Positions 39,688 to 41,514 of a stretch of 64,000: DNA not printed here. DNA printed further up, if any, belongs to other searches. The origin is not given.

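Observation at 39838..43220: Adjacent ImcH-like and CbcL-like inner-membrane cytochromes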

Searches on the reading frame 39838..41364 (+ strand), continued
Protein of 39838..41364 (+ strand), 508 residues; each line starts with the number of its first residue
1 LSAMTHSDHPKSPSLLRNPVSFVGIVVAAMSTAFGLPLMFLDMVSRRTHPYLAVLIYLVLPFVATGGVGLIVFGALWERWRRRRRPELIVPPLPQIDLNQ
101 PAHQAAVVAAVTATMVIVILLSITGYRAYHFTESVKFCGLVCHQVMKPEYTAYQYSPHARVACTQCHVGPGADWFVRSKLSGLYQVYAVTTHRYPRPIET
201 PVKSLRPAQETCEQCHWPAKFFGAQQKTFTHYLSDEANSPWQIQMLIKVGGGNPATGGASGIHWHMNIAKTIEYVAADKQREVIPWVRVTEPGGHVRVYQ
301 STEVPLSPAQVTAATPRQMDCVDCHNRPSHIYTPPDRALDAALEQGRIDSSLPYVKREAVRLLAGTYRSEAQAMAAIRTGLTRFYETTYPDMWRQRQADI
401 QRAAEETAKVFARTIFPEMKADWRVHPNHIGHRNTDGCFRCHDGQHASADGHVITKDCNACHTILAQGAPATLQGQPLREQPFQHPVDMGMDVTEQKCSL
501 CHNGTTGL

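Call 32: find_encoding_contigs(protein=P0055, flank=10000, max_places=1)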
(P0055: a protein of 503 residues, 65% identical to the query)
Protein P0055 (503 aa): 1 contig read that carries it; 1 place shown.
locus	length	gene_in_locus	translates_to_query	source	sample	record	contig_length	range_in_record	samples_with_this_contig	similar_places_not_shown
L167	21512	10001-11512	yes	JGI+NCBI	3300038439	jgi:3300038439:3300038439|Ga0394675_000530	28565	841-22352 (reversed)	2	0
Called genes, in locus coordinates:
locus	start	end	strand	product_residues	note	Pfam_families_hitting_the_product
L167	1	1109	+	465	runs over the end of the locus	PF02335:Cytochrom_C552, PF14522:Cytochrome_C7 (faint)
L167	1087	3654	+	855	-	PF05940:NnrS, PF13372:Alginate_exp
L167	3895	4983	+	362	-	PF14537:Cytochrom_c3_2 (faint), PF22113:Mtrc-MtrF_II-IV_dom (faint), PF22678:Cytochrom_c_NrfB-like (faint), PF14522:Cytochrome_C7 (faint), PF09699:Paired_CXXCH_1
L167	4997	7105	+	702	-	-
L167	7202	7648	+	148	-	PF00355:Rieske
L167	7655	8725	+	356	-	PF00033:Cytochrome_B, PF13631:Cytochrom_B_N_2, PF00032:Cytochrom_B_C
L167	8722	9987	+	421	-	PF09699:Paired_CXXCH_1 (faint), PF14522:Cytochrome_C7 (faint), PF14537:Cytochrom_c3_2 (weak)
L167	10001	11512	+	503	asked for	PF03264:Cytochrom_NNT, PF14522:Cytochrome_C7 (faint), PF14537:Cytochrom_c3_2 (faint)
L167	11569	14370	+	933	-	PF02085:Cytochrom_CIII (faint), PF09699:Paired_CXXCH_1 (faint), PF14522:Cytochrome_C7 (faint), PF14537:Cytochrom_c3_2 (faint), PF22113:Mtrc-MtrF_II-IV_dom (faint)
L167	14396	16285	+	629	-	PF02085:Cytochrom_CIII (faint), PF09699:Paired_CXXCH_1 (faint), PF14522:Cytochrome_C7 (faint), PF14537:Cytochrom_c3_2 (faint), PF01292:Ni_hydr_CYTB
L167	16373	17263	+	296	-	PF14537:Cytochrom_c3_2 (faint), PF14522:Cytochrome_C7 (faint), PF13435:Cytochrome_C554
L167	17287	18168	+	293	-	PF12838:Fer4_7 (weak), PF13187:Fer4_9, PF13237:Fer4_10 (weak), PF12838:Fer4_7, PF13247:Fer4_11, PF00037:Fer4 (weak), PF12797:Fer4_2 (weak), PF12837:Fer4_6 (weak), +3 more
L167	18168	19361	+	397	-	PF03916:NrfD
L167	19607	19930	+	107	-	-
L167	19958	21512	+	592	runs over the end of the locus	PF05140:ResB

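Call 49: search_protein_representatives(protein=window:39847-41364:+)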
Query: 505 residues. Proteins with E-value up to 0.001 (for the whole library): 3442; up to 1e-10: 2106; up to 1e-30: 807. The best 150 are listed.
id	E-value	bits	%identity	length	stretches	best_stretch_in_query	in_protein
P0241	9.3e-171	585.1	51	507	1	8-504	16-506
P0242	5.1e-166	569.5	48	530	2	7-501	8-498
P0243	3.7e-154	530.4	49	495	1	20-502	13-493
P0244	3.4e-152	523.9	49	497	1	10-502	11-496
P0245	4.1e-152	523.6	45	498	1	8-501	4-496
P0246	3.0e-149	514.2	46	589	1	6-474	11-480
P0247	2.6e-148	511.1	46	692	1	12-501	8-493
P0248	4.1e-145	500.5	46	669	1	3-501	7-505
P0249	8.9e-143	492.8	47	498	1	6-502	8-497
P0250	2.8e-142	491.2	47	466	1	11-461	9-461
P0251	2.7e-139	481.3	43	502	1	9-502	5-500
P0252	1.0e-134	466.2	42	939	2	11-502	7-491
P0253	2.1e-134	465.2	44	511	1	12-504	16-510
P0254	1.5e-133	462.4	42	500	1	8-499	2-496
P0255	3.5e-133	461.2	44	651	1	11-501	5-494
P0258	1.0e-130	453.0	44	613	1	11-501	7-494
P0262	2.9e-128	445.0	43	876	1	10-466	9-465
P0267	8.1e-126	436.9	39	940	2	13-501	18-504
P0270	4.6e-124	431.1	40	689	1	12-502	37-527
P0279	1.4e-119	416.3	39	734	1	10-500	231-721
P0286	1.7e-117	409.5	41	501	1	7-502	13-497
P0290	7.9e-116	403.9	43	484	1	39-465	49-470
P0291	9.2e-116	403.7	41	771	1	11-502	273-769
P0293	1.2e-114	400.0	39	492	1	10-502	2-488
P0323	2.4e-101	356.1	37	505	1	12-466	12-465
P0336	2.5e-98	346.2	36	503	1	15-503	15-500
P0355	7.4e-94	331.4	42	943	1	95-477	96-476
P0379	2.7e-90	319.7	38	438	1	114-501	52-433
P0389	6.7e-89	315.1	38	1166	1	15-476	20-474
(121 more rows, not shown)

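Call 52: list_cluster_members(proteins=[P0293, P0243, P0323, P0290, P0286, P0379, P0258, P0241, P0242, P0336])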
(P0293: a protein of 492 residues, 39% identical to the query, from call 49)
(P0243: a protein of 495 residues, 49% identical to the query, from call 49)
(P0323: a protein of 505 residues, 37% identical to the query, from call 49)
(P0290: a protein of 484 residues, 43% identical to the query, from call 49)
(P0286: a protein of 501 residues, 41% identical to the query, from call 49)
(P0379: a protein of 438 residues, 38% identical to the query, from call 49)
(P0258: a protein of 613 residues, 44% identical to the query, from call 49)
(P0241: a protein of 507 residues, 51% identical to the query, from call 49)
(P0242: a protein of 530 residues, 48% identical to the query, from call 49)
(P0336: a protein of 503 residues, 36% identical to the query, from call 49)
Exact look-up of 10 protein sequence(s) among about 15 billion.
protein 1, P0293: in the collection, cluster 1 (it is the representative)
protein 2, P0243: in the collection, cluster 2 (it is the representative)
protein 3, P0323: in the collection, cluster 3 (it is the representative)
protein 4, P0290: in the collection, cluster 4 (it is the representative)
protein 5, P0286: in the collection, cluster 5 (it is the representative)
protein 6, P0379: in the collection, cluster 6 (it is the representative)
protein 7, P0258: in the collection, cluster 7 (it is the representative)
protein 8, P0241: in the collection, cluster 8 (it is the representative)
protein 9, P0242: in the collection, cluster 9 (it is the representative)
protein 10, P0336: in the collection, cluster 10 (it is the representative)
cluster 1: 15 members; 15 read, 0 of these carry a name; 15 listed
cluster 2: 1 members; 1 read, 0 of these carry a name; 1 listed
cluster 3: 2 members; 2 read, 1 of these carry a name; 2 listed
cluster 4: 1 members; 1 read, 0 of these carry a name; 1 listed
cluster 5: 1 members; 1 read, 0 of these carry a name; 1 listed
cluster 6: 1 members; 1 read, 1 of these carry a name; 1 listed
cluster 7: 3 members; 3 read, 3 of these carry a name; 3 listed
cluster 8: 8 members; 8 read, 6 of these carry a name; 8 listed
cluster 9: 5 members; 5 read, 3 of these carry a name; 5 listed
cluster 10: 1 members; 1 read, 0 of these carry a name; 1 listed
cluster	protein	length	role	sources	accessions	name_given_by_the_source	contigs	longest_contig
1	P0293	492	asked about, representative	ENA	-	-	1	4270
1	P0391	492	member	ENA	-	-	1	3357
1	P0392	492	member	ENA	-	-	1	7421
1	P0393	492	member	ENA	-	-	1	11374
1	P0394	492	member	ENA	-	-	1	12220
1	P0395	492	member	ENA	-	-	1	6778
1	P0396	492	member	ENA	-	-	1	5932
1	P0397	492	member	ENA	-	-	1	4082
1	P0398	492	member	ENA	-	-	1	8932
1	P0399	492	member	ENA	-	-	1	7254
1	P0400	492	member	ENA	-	-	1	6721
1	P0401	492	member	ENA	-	-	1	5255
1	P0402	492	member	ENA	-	-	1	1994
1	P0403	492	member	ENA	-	-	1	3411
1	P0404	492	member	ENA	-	-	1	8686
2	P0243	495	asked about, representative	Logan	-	-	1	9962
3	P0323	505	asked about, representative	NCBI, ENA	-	-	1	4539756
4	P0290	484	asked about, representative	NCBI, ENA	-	-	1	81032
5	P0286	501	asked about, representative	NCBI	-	-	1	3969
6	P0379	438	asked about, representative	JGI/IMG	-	hypothetical protein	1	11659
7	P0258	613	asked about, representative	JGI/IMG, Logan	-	nitrate/TMAO reductase-like tetraheme cytochrome c subunit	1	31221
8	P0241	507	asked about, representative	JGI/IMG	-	nitrate/TMAO reductase-like tetraheme cytochrome c subunit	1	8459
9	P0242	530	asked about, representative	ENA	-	-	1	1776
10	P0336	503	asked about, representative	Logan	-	-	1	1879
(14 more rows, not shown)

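Call 54: search_protein_families(library=pfam, proteins=[P0252, P0267, P0262, P0389, P0279, P0291, P0247, P0248, P0270, P0355], max_evalue=0.0001)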
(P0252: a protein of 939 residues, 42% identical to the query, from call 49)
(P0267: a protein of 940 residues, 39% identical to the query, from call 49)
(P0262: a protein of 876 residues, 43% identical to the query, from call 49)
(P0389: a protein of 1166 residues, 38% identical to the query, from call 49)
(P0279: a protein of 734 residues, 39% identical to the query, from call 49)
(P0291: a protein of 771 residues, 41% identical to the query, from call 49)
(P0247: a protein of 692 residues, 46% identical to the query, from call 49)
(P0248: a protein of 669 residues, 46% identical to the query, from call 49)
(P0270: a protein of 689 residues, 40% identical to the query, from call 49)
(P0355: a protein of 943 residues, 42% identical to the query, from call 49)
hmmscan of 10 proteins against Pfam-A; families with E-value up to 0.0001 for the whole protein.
P0252 (939 aa): 4 families
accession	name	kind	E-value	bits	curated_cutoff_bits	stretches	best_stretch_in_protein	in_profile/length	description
PF09699.15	Paired_CXXCH_1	-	1.6e-32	111.3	20.6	2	746-785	1-40/41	Doubled CXXCH motif (Paired_CXXCH_1)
PF14522.11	Cytochrome_C7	-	1e-11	44.9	24.8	0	731-781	13-66/67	Cytochrome c7 and related cytochrome c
PF14537.11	Cytochrom_c3_2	-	2.7e-11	44.2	25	1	418-503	2-79/79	Cytochrome c3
PF22113.1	Mtrc-MtrF_II-IV_dom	-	1.2e-08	35.1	30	1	731-886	6-166/176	Outer membrane cytochrome MtrC/MtrF-like, domains II/IV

P0267 (940 aa): 3 families
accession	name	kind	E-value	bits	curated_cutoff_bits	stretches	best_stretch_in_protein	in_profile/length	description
PF09699.15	Paired_CXXCH_1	-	1.4e-60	201.2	20.6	6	595-633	1-38/41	Doubled CXXCH motif (Paired_CXXCH_1)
PF14522.11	Cytochrome_C7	-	3.7e-16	59.2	24.8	0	716-775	12-66/67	Cytochrome c7 and related cytochrome c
PF14537.11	Cytochrom_c3_2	-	4.4e-14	53.1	25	0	744-817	5-71/79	Cytochrome c3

P0262 (876 aa): 4 families
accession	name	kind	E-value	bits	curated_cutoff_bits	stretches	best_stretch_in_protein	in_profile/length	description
PF14522.11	Cytochrome_C7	-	2.6e-23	82.1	24.8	0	475-546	8-67/67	Cytochrome c7 and related cytochrome c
PF14537.11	Cytochrom_c3_2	-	4e-14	53.3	25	0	432-488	7-65/79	Cytochrome c3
PF02085.21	Cytochrom_CIII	-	1.3e-12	48.3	22.9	0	416-520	16-101/101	Class III cytochrome C family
PF03264.19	Cytochrom_NNT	-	7.9e-07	29.4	24.1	1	103-191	8-100/174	NapC/NirT cytochrome c family, N-terminal region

P0389 (1166 aa): 6 families
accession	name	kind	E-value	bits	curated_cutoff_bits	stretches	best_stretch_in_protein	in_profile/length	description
PF14522.11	Cytochrome_C7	-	4.2e-56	187.1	24.8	4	700-767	2-66/67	Cytochrome c7 and related cytochrome c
PF22113.1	Mtrc-MtrF_II-IV_dom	-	1.8e-28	99.7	30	1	758-850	79-167/176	Outer membrane cytochrome MtrC/MtrF-like, domains II/IV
PF09699.15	Paired_CXXCH_1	-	1.7e-27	95.3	20.6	3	1087-1124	1-37/41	Doubled CXXCH motif (Paired_CXXCH_1)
PF02085.21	Cytochrom_CIII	-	1.9e-26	92.8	22.9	0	1081-1155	19-85/101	Class III cytochrome C family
PF14537.11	Cytochrom_c3_2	-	7.5e-24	84.5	25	0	990-1076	2-78/79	Cytochrome c3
PF03264.19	Cytochrom_NNT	-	1.6e-10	41.4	24.1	1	110-198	10-103/174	NapC/NirT cytochrome c family, N-terminal region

P0279 (734 aa): 4 families
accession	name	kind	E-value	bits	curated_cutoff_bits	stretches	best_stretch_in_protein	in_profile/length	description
PF01292.26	Ni_hydr_CYTB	-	1.5e-22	80.7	30.1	1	7-199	2-179/179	Prokaryotic cytochrome b561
PF03264.19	Cytochrom_NNT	-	2.4e-12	47.4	24.1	1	322-410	7-98/174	NapC/NirT cytochrome c family, N-terminal region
PF14522.11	Cytochrome_C7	-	1.5e-06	28.3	24.8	0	645-681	43-67/67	Cytochrome c7 and related cytochrome c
PF14537.11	Cytochrom_c3_2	-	9e-06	26.5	25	0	655-723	8-67/79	Cytochrome c3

P0291 (771 aa): 3 families
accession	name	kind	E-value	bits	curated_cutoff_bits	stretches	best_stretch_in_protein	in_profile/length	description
PF01292.26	Ni_hydr_CYTB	-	5.5e-25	88.6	30.1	1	25-225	1-179/179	Prokaryotic cytochrome b561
PF14522.11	Cytochrome_C7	-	2.3e-06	27.7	24.8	0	696-725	43-66/67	Cytochrome c7 and related cytochrome c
PF03264.19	Cytochrom_NNT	-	9.8e-06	25.9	24.1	1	369-454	9-99/174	NapC/NirT cytochrome c family, N-terminal region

P0247 (692 aa): 4 families
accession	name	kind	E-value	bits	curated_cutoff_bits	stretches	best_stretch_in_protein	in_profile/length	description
PF14522.11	Cytochrome_C7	-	2.2e-26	91.9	24.8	1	625-690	1-67/67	Cytochrome c7 and related cytochrome c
PF14537.11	Cytochrom_c3_2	-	8.3e-15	55.5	25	1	422-505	2-78/79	Cytochrome c3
PF02085.21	Cytochrom_CIII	-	8.1e-10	39.4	22.9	0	621-691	17-84/101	Class III cytochrome C family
PF03264.19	Cytochrom_NNT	-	1.9e-07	31.5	24.1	1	100-186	9-100/174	NapC/NirT cytochrome c family, N-terminal region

P0248 (669 aa): 5 families
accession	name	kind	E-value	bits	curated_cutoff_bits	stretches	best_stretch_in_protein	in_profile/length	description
PF14522.11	Cytochrome_C7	-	7.4e-11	42.2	24.8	0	424-463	43-67/67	Cytochrome c7 and related cytochrome c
PF14537.11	Cytochrom_c3_2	-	1e-08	35.9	25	0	437-517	8-78/79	Cytochrome c3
PF03264.19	Cytochrom_NNT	-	1.2e-08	35.4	24.1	1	109-193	10-98/174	NapC/NirT cytochrome c family, N-terminal region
PF22113.1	Mtrc-MtrF_II-IV_dom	-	6.7e-08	32.7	30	0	438-525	9-97/176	Outer membrane cytochrome MtrC/MtrF-like, domains II/IV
PF02085.21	Cytochrom_CIII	-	8.4e-05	23.3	22.9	0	493-570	27-101/101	Class III cytochrome C family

P0270 (689 aa): 3 families
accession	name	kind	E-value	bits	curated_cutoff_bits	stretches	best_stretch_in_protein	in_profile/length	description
PF14537.11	Cytochrom_c3_2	-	1.8e-10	41.6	25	1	460-539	8-79/79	Cytochrome c3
PF14522.11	Cytochrome_C7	-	5e-09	36.3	24.8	0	565-597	13-54/67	Cytochrome c7 and related cytochrome c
PF03264.19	Cytochrom_NNT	-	1.1e-07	32.2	24.1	1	132-219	10-100/174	NapC/NirT cytochrome c family, N-terminal region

P0355 (943 aa): 5 families
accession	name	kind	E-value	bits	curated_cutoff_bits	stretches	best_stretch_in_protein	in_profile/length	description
PF09699.15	Paired_CXXCH_1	-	1.8e-26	92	20.6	0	500-537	3-39/41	Doubled CXXCH motif (Paired_CXXCH_1)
PF14537.11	Cytochrom_c3_2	-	3.6e-24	85.5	25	0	558-641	8-79/79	Cytochrome c3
PF14522.11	Cytochrome_C7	-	3e-22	78.6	24.8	0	431-460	43-67/67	Cytochrome c7 and related cytochrome c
PF02085.21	Cytochrom_CIII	-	7.9e-17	61.9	22.9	0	795-889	15-101/101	Class III cytochrome C family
PF03264.19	Cytochrom_NNT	-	1.9e-06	28.2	24.1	1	106-191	8-98/174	NapC/NirT cytochrome c family, N-terminal region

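Call 76: find_encoding_contigs(protein=P0291, flank=8000, max_places=3)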
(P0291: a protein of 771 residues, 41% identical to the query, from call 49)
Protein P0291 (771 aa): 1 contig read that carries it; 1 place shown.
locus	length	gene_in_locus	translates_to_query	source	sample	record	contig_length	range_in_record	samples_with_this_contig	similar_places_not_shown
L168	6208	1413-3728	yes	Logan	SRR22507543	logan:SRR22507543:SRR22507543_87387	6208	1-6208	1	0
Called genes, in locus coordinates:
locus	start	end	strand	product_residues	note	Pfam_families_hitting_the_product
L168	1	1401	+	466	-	?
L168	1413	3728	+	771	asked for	PF01292:Ni_hydr_CYTB, PF03264:Cytochrom_NNT (faint), PF14522:Cytochrome_C7 (faint)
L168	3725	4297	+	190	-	PF01750:HycI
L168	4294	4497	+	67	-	-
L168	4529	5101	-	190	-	-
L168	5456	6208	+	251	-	?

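Call 77: find_encoding_contigs(protein=P0279, flank=8000, max_places=3)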
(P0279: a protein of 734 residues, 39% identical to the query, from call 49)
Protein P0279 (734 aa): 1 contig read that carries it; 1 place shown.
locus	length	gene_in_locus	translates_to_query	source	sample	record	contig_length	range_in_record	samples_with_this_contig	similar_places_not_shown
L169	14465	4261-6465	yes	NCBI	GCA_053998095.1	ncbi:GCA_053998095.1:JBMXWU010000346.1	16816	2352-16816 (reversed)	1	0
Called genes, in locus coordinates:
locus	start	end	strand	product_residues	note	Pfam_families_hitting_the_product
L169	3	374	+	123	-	?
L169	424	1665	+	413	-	-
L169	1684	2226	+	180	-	-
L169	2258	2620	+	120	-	-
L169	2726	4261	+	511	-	PF02085:Cytochrom_CIII (faint), PF14522:Cytochrome_C7 (faint), PF14537:Cytochrom_c3_2 (faint), PF09699:Paired_CXXCH_1 (faint)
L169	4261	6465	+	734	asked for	PF01292:Ni_hydr_CYTB, PF03264:Cytochrom_NNT, PF14522:Cytochrome_C7 (faint), PF14537:Cytochrom_c3_2 (faint)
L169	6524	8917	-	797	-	PF14870:PSII_BNR (faint), PF15902:Sortilin-Vps10 (faint), PF19081:Ig_7 (faint)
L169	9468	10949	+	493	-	PF01637:ATPase_2 (faint), PF11638:DnaA_N, PF00308:Bac_DnaA, PF01695:IstB_IS21 (weak), PF00004:AAA, PF22688:Hda_lid (faint), PF08299:Bac_DnaA_C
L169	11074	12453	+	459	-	PF05762:VWA_CoxE (weak), PF00092:VWA, PF13768:VWA_3 (weak), PF13519:VWA_2, PF00691:OmpA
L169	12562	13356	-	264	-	PF01790:LGT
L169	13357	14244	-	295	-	PF01513:NAD_kinase, PF20143:NAD_kinase_C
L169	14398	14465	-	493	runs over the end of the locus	PF00171:Aldedh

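Call 80: search_protein_families(library=pfam, proteins=[L168:1-1401:+, L169:2726-4261:+, L169:424-1665:+], max_evalue=0.001)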
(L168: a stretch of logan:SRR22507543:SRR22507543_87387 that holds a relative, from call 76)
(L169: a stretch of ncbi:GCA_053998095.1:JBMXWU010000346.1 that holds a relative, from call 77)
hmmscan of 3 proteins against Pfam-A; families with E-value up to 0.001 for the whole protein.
L168:1-1401:+ (466 aa): 1 family
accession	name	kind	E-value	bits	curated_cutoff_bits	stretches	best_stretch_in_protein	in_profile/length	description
PF00374.24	NiFeSe_Hases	-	7.1e-185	616.2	25.8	1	1-450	64-507/508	Nickel-dependent hydrogenase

L169:2726-4261:+ (511 aa): 4 families
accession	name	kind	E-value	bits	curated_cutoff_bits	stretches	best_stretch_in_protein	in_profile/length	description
PF14522.11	Cytochrome_C7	-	2.5e-18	66.1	24.8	1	179-256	11-66/67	Cytochrome c7 and related cytochrome c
PF14537.11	Cytochrom_c3_2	-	1.1e-12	48.7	25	1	29-104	19-79/79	Cytochrome c3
PF09699.15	Paired_CXXCH_1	-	2.1e-10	40.6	20.6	0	126-164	6-39/41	Doubled CXXCH motif (Paired_CXXCH_1)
PF02085.21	Cytochrom_CIII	-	7.1e-07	29.9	22.9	0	56-161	13-101/101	Class III cytochrome C family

L169:424-1665:+ (413 aa): 0 families
